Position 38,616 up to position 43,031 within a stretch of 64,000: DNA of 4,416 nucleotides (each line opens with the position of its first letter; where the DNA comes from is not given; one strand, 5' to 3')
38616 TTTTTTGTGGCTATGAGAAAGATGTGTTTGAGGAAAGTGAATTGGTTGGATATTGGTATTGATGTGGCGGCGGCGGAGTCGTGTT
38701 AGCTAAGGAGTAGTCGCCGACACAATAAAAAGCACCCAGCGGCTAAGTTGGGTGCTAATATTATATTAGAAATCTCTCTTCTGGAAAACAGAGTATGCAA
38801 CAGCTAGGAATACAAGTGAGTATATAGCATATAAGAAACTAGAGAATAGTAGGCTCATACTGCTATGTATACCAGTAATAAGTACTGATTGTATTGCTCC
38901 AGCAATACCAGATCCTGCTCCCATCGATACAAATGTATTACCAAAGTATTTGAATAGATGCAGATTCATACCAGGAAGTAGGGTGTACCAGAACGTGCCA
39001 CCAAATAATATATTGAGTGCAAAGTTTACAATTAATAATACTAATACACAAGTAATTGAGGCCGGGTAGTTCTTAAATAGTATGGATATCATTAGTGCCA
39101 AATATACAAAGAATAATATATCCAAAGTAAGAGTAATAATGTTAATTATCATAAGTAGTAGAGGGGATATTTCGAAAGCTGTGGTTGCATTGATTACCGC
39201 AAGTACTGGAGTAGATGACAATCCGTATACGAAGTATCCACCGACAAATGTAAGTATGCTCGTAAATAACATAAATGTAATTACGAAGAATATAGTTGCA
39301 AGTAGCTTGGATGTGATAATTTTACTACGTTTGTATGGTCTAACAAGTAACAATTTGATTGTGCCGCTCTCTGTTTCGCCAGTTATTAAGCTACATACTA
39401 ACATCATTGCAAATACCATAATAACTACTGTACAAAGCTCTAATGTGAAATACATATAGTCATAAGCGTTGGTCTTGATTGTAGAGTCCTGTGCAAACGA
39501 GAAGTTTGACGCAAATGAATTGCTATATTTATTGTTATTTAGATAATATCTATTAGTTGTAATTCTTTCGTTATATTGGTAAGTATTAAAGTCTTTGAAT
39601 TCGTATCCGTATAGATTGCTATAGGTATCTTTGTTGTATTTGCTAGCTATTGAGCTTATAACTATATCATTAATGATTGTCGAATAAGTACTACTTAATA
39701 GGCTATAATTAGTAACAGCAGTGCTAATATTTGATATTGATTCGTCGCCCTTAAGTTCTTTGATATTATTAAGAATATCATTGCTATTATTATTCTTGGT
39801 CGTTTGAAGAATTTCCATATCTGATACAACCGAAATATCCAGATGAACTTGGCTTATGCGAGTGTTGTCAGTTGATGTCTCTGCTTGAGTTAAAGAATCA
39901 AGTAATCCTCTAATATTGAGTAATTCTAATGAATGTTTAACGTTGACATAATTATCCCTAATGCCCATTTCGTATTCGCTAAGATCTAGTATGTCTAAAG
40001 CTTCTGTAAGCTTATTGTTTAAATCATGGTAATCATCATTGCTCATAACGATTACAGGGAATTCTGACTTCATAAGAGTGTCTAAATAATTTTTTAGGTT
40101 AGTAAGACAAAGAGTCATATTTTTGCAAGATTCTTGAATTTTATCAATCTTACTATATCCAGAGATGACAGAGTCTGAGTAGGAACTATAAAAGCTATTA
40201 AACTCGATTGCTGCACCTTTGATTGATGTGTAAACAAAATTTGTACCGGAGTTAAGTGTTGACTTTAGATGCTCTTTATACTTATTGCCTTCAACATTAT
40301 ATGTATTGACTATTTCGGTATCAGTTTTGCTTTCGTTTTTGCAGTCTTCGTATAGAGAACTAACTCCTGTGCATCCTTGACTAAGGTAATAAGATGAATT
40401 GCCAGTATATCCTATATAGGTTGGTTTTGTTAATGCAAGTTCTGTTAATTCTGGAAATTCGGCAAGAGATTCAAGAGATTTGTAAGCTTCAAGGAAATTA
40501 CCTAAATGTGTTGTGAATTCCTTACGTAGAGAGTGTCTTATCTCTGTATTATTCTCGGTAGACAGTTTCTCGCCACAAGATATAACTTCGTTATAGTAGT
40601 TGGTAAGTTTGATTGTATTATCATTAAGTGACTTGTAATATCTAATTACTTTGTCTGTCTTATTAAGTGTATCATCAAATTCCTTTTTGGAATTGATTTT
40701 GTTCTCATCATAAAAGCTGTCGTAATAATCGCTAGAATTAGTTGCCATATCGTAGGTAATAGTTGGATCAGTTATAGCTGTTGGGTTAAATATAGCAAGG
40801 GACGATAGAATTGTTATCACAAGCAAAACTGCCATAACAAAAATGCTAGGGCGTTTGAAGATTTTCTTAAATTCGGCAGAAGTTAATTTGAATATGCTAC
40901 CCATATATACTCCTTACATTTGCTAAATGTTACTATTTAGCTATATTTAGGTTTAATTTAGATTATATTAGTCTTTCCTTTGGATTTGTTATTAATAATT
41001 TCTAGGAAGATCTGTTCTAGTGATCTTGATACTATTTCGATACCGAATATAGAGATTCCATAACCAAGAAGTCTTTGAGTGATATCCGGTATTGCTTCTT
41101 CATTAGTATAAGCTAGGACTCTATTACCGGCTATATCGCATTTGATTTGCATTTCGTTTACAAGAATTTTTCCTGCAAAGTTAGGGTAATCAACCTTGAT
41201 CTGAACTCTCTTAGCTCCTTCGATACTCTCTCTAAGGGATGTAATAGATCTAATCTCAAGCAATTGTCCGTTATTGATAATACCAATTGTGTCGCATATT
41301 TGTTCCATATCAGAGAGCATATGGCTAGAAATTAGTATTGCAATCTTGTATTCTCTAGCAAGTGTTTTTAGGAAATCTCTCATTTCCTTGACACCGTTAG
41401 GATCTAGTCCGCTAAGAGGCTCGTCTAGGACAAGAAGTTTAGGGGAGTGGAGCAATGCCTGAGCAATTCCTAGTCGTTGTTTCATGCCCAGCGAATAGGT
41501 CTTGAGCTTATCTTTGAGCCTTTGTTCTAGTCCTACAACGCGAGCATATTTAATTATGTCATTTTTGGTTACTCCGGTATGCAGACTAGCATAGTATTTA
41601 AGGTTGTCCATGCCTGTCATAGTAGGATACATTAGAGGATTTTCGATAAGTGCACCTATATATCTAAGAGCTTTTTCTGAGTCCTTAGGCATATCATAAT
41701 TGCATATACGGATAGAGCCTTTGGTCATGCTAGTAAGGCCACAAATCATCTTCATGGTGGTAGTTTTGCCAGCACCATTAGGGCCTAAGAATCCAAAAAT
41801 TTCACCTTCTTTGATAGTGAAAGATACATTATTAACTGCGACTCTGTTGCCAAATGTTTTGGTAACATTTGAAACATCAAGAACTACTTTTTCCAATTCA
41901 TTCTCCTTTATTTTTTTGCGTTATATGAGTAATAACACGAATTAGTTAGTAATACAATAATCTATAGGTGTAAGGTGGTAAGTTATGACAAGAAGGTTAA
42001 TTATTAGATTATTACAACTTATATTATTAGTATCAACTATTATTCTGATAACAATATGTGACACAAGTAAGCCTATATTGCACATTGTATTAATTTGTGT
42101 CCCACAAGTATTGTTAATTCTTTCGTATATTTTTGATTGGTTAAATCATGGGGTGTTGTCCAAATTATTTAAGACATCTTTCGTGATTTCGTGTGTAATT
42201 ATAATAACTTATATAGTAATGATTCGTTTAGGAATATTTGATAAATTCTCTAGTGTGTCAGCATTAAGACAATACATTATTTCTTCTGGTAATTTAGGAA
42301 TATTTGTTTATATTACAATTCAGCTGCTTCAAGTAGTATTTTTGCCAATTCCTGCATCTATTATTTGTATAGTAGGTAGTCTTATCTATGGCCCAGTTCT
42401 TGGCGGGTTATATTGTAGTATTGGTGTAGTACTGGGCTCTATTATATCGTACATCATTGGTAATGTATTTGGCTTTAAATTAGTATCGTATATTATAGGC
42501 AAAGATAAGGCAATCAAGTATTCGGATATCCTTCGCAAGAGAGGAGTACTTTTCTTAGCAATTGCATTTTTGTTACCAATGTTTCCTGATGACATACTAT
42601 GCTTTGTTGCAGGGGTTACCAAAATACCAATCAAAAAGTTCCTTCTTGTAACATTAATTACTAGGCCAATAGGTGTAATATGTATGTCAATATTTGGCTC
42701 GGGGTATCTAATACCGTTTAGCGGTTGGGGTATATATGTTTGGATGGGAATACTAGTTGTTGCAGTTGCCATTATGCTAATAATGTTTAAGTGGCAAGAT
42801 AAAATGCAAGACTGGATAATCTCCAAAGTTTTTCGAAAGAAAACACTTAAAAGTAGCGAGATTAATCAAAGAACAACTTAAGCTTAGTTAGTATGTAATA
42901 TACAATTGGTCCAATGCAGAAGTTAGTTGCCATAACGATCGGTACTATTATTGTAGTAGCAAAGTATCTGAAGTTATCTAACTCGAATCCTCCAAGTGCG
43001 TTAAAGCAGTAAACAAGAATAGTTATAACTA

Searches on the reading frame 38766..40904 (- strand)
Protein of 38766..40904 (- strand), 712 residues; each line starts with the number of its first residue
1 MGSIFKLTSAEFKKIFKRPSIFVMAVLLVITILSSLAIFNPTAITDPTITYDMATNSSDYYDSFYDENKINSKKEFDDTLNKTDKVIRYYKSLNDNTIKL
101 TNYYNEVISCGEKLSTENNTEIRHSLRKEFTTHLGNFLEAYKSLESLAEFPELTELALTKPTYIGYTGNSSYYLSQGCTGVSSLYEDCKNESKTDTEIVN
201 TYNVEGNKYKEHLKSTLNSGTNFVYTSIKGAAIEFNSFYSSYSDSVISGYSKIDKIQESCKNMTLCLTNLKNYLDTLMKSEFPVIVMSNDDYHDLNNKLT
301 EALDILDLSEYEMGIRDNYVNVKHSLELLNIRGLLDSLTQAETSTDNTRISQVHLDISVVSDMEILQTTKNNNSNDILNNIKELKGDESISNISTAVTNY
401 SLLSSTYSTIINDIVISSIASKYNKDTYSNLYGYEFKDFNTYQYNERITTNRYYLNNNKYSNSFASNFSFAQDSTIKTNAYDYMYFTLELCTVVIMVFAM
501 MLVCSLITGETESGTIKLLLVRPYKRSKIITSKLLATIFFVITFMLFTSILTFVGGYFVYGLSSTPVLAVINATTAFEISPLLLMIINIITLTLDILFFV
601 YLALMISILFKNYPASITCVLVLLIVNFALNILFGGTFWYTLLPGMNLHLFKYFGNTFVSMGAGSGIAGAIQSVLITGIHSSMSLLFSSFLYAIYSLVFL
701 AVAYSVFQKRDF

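Call 11: search_protein_families(library=pfam, proteins=[window:38766-40904:-], max_evalue=0.001)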
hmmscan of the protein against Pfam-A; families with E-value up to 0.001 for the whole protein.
window:38766-40904:- (712 aa): 2 families
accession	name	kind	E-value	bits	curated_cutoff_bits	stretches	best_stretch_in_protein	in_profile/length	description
PF12679.13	ABC2_membrane_2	-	3e-18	66.5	27.2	1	454-711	72-282/283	ABC-2 family transporter protein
PF12730.13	ABC2_membrane_4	-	1.1e-08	35.8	27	1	471-627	36-179/179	ABC-2 family transporter protein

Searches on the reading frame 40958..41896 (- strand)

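Call 11: search_protein_families(library=pfam, proteins=[window:40958-41896:-], max_evalue=0.001)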
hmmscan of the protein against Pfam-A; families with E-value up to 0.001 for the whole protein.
window:40958-41896:- (312 aa): 2 families
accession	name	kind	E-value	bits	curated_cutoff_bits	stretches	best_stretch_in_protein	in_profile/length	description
PF00005.33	ABC_tran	-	6.9e-31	108.1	25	1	21-161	1-136/137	ABC transporter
PF13304.12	AAA_21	-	1e-08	36.1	27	1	133-192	237-298/304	AAA domain, putative AbiEii toxin, Type IV TA system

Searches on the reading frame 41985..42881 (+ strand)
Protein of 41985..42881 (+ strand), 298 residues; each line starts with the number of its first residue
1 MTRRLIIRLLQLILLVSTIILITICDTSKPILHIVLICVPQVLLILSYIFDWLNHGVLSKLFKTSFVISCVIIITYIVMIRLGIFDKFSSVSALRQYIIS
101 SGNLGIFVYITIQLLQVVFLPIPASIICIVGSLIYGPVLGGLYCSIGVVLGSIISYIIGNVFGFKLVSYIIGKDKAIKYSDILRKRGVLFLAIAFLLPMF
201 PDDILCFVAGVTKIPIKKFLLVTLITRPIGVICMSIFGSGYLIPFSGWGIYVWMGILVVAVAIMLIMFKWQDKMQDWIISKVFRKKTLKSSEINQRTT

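Call 11: search_protein_families(library=pfam, proteins=[window:41985-42881:+], max_evalue=0.001)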
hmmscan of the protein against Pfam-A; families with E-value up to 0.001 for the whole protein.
window:41985-42881:+ (298 aa): 1 family
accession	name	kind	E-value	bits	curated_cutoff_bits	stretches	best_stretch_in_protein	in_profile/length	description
PF09335.16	VTT_dom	-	6.2e-21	75.6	33.9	1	122-239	1-122/123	VTT domain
